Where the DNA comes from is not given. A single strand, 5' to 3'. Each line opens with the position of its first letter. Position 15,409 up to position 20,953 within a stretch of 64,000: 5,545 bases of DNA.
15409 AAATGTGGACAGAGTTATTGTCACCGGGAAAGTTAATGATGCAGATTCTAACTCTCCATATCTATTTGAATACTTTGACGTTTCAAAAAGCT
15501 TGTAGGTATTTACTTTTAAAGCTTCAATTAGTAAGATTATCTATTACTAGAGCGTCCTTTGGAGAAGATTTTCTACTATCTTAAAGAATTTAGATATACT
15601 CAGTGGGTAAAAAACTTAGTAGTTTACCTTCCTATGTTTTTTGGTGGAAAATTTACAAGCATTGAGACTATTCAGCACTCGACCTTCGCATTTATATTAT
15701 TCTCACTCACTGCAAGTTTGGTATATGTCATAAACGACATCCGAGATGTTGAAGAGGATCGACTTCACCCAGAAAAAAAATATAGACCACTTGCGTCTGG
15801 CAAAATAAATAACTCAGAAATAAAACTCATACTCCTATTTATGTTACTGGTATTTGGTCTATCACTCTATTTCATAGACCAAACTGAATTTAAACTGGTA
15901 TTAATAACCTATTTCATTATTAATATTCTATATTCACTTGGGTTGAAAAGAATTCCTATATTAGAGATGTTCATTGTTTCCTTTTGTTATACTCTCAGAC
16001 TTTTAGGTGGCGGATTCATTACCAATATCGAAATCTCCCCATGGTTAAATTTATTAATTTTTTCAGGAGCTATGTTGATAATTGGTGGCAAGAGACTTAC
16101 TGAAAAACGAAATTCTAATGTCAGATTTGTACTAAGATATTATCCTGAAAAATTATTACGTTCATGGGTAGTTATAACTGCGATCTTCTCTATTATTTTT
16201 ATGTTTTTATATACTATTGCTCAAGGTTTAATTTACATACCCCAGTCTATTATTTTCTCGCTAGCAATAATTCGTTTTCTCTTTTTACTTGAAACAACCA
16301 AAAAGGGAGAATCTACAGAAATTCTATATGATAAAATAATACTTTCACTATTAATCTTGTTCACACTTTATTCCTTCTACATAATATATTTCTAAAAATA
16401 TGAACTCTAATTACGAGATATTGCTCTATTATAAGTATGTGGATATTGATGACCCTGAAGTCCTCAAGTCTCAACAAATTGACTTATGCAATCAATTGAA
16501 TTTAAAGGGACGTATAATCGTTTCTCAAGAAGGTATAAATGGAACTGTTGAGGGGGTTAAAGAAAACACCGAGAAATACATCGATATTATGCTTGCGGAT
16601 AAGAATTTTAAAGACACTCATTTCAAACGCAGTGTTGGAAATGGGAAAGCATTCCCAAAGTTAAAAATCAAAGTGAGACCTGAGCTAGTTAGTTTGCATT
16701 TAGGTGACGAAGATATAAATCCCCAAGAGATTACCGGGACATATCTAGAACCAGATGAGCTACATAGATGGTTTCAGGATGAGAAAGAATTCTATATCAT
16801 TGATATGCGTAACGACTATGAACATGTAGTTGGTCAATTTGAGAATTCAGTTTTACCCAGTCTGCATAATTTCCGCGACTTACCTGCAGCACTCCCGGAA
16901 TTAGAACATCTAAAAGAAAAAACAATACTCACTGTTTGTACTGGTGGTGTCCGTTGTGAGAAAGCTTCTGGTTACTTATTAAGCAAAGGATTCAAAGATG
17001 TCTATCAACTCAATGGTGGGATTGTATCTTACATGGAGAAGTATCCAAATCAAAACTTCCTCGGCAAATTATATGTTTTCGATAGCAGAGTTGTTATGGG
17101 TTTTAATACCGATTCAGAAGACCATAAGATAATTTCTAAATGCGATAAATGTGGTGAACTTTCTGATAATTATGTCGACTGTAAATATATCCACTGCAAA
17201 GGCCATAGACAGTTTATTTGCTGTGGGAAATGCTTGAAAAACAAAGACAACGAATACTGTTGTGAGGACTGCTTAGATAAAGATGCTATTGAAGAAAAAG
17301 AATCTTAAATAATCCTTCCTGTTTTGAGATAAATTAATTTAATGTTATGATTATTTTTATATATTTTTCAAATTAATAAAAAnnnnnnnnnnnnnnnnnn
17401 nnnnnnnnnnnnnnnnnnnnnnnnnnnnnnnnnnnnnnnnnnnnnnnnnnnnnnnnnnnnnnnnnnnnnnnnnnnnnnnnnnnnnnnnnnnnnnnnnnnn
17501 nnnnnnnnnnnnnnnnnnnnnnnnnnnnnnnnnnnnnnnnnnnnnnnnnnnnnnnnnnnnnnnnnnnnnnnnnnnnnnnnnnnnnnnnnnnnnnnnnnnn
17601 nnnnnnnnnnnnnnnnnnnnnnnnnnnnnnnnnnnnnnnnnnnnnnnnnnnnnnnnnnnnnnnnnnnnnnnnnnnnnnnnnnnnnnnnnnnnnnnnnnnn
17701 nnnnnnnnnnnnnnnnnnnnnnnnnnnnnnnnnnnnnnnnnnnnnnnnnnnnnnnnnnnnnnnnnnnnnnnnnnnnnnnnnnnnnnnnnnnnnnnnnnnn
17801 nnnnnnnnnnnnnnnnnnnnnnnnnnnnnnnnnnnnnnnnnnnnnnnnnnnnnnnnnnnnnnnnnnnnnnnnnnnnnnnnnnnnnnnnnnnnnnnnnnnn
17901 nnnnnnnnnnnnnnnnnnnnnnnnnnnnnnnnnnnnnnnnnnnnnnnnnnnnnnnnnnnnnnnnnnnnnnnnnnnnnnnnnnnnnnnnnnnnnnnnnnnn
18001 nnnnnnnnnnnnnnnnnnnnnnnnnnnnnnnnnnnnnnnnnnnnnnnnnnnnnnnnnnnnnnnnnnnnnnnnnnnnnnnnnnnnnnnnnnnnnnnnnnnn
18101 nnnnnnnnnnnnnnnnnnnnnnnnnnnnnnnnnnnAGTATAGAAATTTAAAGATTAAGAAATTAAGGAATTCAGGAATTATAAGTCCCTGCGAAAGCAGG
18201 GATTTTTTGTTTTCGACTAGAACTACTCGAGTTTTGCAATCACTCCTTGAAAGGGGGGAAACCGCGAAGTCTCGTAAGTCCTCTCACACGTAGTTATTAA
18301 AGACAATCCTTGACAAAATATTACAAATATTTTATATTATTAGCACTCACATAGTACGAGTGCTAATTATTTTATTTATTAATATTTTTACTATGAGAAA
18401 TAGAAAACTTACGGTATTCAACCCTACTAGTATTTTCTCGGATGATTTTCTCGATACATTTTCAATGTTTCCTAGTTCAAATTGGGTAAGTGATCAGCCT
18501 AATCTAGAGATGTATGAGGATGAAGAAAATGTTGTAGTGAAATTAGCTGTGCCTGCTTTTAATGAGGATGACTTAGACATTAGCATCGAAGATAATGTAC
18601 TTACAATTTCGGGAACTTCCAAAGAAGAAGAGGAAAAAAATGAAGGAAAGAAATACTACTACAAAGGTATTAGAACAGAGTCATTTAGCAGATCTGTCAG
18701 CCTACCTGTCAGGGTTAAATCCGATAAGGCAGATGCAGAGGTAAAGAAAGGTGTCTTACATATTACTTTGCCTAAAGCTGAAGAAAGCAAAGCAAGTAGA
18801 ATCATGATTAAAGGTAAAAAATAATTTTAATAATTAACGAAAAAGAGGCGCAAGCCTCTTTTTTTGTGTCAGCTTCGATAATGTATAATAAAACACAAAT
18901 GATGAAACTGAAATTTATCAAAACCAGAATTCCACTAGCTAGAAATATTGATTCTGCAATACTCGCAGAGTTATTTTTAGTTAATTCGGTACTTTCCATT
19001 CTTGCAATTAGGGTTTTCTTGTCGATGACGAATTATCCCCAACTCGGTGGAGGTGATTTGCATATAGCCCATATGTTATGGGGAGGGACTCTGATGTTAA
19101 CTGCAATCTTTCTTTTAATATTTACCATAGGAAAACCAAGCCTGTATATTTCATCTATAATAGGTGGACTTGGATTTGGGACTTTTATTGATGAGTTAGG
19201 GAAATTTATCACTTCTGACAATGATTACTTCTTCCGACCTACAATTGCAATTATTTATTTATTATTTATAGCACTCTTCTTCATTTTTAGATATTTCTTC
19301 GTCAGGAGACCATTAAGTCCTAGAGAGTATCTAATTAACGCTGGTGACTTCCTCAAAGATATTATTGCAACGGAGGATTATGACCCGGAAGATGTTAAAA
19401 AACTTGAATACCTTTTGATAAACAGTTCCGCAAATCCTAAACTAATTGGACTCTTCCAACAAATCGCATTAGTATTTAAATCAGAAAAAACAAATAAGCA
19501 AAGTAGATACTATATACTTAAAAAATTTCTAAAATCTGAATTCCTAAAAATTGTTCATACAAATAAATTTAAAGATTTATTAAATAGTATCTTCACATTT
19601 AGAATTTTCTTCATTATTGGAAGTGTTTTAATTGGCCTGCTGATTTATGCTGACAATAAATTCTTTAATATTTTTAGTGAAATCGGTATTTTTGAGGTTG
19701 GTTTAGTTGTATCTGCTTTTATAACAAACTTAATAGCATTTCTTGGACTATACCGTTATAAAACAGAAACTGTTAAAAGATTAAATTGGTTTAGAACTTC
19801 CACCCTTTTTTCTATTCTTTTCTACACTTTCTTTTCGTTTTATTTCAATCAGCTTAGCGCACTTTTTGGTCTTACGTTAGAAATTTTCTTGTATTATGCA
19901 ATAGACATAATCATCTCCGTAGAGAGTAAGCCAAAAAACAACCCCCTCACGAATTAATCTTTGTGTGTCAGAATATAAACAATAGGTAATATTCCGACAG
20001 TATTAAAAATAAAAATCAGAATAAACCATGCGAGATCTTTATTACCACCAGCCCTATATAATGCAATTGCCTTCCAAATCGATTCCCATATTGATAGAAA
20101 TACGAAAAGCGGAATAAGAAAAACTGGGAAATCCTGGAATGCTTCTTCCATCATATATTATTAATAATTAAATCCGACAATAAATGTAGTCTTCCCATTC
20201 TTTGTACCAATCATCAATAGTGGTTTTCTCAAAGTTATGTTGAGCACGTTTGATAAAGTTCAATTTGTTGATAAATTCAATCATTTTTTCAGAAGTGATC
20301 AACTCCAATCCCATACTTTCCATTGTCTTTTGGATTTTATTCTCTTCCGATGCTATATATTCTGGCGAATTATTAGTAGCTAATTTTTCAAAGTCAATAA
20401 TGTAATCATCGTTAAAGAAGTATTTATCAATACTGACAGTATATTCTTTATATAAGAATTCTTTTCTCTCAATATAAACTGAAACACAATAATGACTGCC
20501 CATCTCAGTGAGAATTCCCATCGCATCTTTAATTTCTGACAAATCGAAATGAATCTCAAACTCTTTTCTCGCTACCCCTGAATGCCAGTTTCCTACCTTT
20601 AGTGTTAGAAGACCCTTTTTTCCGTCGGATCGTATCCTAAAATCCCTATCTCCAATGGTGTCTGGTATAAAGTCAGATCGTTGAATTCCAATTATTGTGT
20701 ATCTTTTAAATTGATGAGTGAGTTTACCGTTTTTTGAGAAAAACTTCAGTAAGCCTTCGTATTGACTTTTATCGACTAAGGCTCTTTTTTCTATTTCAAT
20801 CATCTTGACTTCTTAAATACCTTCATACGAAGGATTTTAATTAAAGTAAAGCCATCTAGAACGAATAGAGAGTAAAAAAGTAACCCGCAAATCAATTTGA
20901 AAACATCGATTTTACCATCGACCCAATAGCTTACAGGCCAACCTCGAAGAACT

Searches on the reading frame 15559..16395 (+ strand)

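Call 43: search_protein_families(library=pfam, proteins=[window:15559-16395:+], max_evalue=0.00001)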
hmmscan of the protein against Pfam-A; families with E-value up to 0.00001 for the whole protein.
window:15559-16395:+ (278 aa): 1 family
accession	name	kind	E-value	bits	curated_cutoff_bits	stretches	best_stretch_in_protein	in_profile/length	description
PF01040.23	UbiA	-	1.5e-23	83.8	34.2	1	42-249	23-237/250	UbiA prenyltransferase family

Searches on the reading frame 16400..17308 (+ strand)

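Call 43: search_protein_families(library=pfam, proteins=[window:16400-17308:+], max_evalue=0.00001)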
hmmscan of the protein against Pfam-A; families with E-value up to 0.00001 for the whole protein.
window:16400-17308:+ (302 aa): 3 families
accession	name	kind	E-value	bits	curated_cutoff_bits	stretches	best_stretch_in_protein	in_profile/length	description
PF17773.7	UPF0176_N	-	1.7e-26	92.8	26.2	1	5-95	1-91/92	UPF0176 acylphosphatase like domain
PF12368.13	Rhodanese_C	-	5e-13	49.6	26.9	1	222-291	2-65/66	Rhodanase C-terminal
PF00581.25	Rhodanese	-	2e-10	41.4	22.2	1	118-213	2-101/102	Rhodanese-like domain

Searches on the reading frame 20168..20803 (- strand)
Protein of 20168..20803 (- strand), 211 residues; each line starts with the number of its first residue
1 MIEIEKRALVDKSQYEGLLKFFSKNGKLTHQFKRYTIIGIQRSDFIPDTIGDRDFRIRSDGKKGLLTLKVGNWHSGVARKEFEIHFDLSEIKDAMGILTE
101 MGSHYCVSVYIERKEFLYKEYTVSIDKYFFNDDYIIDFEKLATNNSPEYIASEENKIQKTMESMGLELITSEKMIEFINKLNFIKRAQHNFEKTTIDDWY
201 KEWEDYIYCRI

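Call 43: search_protein_families(library=pfam, proteins=[window:20168-20803:-], max_evalue=0.00001)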
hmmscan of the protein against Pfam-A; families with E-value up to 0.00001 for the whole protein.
window:20168-20803:- (211 aa): 1 family
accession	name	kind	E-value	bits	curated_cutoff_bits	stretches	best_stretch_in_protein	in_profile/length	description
PF01928.26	CYTH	-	1e-06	29.2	23.2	1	1-140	1-147/179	CYTH domain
